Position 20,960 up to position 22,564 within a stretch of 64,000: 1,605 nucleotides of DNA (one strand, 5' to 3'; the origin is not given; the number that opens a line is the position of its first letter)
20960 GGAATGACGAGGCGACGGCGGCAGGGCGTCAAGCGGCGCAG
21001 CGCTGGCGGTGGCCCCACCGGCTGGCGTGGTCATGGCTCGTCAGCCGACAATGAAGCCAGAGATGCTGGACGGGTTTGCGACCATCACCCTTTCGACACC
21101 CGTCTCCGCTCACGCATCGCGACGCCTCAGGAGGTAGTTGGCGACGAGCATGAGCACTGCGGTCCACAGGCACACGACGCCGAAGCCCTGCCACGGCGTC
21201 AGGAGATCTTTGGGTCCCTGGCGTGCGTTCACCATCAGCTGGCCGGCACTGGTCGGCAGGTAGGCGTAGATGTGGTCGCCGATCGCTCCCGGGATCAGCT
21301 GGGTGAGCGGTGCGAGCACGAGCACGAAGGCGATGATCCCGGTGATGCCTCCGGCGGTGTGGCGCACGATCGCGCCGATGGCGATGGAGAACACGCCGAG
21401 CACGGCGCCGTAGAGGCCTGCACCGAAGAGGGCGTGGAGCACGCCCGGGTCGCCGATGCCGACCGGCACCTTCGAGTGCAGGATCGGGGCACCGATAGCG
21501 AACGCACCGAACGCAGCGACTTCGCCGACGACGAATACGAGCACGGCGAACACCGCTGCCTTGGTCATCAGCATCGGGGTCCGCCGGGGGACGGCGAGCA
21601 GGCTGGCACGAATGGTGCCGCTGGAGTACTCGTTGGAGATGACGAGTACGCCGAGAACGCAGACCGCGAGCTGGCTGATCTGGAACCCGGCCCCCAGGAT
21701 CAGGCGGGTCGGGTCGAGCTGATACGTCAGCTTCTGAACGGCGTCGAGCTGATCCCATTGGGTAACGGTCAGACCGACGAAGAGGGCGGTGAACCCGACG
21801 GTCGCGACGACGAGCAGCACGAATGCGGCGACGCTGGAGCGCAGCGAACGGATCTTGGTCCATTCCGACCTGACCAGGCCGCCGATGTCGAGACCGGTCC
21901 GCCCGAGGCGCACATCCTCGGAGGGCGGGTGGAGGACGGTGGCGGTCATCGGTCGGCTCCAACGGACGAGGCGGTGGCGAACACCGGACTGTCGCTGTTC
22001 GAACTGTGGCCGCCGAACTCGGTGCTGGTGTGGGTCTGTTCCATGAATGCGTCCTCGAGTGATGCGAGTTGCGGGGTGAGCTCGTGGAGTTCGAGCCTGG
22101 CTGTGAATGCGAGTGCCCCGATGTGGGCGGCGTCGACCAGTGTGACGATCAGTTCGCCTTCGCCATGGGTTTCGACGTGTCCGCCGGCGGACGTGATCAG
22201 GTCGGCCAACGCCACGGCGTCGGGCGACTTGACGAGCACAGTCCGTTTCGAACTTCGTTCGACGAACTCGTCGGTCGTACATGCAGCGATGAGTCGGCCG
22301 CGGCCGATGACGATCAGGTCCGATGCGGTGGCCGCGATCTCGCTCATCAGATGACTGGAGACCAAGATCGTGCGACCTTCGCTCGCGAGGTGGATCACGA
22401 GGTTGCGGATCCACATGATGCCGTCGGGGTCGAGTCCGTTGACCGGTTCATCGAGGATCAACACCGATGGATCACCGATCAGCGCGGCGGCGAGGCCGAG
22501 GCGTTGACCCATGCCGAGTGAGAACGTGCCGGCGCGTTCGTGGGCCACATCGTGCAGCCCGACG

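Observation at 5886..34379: Shared C-terminal tail P-A-[ND]-x-P-E-x-[PS] + hydrophobic helix + Arg/Lys cluster on four secreted proteins: candidate cognate sorting signal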

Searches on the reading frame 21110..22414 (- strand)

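Call 13: search_protein_families(library=ncbifam, proteins=[window:21110-22414:-], max_evalue=0.01)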
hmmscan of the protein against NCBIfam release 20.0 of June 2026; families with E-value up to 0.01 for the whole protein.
window:21110-22414:- (434 aa): 0 families

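Call 14: search_protein_families(library=pfam, proteins=[window:21110-22414:-], max_evalue=0.01)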
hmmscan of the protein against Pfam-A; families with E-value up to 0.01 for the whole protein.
window:21110-22414:- (434 aa): 2 families
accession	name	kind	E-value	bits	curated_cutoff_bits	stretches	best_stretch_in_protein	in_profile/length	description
PF12730.13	ABC2_membrane_4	-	4.9e-06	27.1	27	1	180-363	1-172/179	ABC-2 family transporter protein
PF12679.13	ABC2_membrane_2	-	0.00012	21.9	27.2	1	241-433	73-282/283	ABC-2 family transporter protein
